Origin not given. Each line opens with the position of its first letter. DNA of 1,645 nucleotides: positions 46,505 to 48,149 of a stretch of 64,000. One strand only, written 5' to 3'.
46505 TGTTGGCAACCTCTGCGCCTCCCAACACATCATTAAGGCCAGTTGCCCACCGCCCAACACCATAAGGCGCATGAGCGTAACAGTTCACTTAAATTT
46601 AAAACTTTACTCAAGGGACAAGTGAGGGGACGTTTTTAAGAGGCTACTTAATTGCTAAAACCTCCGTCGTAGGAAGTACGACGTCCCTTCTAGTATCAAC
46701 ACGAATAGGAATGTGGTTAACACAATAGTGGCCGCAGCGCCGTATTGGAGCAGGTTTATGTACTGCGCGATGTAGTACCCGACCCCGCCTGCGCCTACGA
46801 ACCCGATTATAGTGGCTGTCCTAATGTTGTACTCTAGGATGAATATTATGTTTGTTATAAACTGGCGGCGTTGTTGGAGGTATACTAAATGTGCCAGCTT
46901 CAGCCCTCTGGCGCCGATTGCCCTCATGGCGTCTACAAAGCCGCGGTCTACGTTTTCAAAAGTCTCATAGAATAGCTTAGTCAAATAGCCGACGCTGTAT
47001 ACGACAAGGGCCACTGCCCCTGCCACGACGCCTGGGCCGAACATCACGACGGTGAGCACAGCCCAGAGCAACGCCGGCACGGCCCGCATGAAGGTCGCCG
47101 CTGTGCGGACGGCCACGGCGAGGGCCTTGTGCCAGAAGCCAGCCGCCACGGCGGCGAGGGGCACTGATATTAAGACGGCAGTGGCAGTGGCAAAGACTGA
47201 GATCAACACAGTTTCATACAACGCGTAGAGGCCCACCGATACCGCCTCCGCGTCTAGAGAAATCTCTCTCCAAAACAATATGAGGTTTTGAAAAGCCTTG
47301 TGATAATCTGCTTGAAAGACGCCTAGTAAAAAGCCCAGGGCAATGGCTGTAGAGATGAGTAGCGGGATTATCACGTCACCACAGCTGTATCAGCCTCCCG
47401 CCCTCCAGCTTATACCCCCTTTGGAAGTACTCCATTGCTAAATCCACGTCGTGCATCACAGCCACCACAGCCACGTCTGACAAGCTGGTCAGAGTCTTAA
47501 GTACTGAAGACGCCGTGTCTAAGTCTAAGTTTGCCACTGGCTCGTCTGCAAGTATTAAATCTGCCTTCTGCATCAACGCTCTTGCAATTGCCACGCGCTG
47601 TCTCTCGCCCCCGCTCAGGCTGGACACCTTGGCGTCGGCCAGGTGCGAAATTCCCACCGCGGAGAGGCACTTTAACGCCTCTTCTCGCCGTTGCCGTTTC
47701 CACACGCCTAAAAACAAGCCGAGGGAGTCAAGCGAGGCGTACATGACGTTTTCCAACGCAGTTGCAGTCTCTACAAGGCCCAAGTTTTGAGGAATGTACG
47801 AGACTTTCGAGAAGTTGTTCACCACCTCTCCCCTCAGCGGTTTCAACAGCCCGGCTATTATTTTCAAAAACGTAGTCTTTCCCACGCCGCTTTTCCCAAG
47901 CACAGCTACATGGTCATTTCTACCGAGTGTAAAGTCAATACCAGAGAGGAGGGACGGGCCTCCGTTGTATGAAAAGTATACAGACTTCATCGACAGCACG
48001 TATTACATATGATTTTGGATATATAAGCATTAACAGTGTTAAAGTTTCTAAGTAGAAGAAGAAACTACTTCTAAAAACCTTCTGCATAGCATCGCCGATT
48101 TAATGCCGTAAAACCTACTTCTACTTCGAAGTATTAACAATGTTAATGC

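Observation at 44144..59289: Shared palindromic operator TTAAC-N3-GTTAA at four transporter promoters (ZIP, both faces of the phnC/phnD divergent region, feoB)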

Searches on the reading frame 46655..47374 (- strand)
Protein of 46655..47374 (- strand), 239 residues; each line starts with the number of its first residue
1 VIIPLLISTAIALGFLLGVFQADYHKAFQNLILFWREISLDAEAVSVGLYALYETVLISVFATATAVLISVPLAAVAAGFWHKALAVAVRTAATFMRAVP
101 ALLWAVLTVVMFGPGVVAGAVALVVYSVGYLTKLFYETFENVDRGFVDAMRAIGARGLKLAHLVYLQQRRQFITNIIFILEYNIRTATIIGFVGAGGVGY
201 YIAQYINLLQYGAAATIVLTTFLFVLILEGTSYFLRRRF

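Call 8: search_protein_families(library=pfam, proteins=[window:46655-47374:-])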
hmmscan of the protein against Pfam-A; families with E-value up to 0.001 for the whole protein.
window:46655-47374:- (239 aa): 1 family
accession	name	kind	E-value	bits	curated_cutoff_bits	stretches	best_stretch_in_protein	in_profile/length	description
PF00528.27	BPD_transp_1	-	2.4e-15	57.2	26.4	1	71-238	2-181/184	Binding-protein-dependent transport system inner membrane component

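Call 37: search_protein_families(library=ncbifam, proteins=[window:46655-47374:-], max_evalue=0.01)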
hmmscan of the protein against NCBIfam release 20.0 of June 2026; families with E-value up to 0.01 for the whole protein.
window:46655-47374:- (239 aa): 9 families
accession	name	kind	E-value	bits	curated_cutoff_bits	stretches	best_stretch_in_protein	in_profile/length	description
TIGR01097.1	PhnE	equivalog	1.2e-52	178.9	216.7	1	11-239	19-251/252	phosphonate ABC transporter, permease protein PhnE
TIGR03416.1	ABC_choXWV_perm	equivalog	1.9e-10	40.7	363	1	53-213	89-248/267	choline ABC transporter permease subunit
NF008196.0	PRK10952.1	equivalog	3.2e-05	22.9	439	1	53-229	143-322/356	glycine betaine/L-proline ABC transporter permease ProW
NF045473.1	Opp1C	equivalog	3.6e-05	23.3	350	1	49-160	64-175/267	nickel/cobalt ABC transporter permease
NF008160.0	PRK10913.1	equivalog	4.5e-05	23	483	1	46-219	92-269/300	dipeptide ABC transporter permease DppC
NF008049.0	PRK10782.1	subfamily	0.00074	19.3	212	1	95-226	62-199/217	methionine ABC transporter permease MetI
NF045475.1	Opp3C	equivalog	0.0015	17.7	450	1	56-196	131-272/328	oligopeptide ABC transporter permease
NF045474.1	Opp2C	equivalog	0.0045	16.6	300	1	54-184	41-168/236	nickel transporter permease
NF040733.1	ABC_perm_U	equivalog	0.0099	15.4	295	0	60-163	66-167/251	ABC transporter permease subunit SaoP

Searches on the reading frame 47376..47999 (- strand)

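Call 8: search_protein_families(library=pfam, proteins=[window:47376-47999:-])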
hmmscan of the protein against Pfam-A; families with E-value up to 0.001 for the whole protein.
window:47376-47999:- (207 aa): 1 family
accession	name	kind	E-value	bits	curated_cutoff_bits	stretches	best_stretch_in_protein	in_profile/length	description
PF00005.33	ABC_tran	-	2e-29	103.4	25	1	18-156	1-137/137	ABC transporter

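Call 37: search_protein_families(library=ncbifam, proteins=[window:47376-47999:-], max_evalue=0.01)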
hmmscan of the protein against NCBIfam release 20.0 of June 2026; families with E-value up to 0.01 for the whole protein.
window:47376-47999:- (207 aa): 192 families (the best 25 are shown)
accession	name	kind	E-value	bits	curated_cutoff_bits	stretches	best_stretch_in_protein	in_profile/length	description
TIGR02315.1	ABC_phnC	equivalog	1.1e-46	159.3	266.1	1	1-203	1-224/243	phosphonate ABC transporter ATP-binding protein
NF040873.1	AztA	equivalog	1.4e-38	132.4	220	1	14-192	4-186/191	zinc ABC transporter ATP-binding protein AztA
TIGR02211.1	LolD_lipo_ex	equivalog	2e-36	125.6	307.75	1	16-204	19-220/221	lipoprotein-releasing ABC transporter ATP-binding protein LolD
NF007438.0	PRK09984.1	equivalog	7.3e-36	123.7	365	2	63-202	85-230/262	phosphonate ABC transporter ATP-binding protein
TIGR02673.1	FtsE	equivalog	5.3e-35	121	264.85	1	1-201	1-213/214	cell division ATP-binding protein FtsE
TIGR03608.1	L_ocin_972_ABC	subfamily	4.9e-34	117.6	254.85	1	16-188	12-197/206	putative bacteriocin export ABC transporter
TIGR02868.1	CydC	equivalog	1e-32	113.5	329.05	1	2-184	335-529/530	thiol reductant ABC exporter subunit CydC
TIGR02857.1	CydD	equivalog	2.6e-31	109.2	435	1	2-188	322-520/529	thiol reductant ABC exporter subunit CydD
NF008639.0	PRK11629.1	equivalog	3.5e-31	108.4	360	1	17-203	25-224/234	lipoprotein-releasing ABC transporter ATP-binding protein LolD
NF010068.0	PRK13548.1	equivalog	1.2e-30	106.5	261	1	2-204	6-222/261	heme ABC transporter ATP-binding protein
TIGR03873.1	F420-0_ABC_ATP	hypoth_equivalog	1.6e-30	106.2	372.4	1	12-204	11-216/256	putative F420-0 ABC transporter ATP-binding protein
NF040840.2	tungstate_WtpC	equivalog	6.5e-30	104.6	440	1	18-206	16-212/347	tungstate ABC transporter ATP-binding protein WtpC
TIGR01166.1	cbiO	subfamily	3.8e-29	101.5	211.8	1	11-188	1-190/190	cobalt ABC transporter, ATP-binding protein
NF000355.4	ribo_prot_ABC_F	equivalog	1.8e-28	99.7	380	1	15-186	326-487/499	ribosomal protection-like ABC-F family protein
NF043075.1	MMSYN1_0197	equivalog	2.2e-28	99.2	550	1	2-196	3-204/341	spermidine/putrescine ABC transporter ATP-binding protein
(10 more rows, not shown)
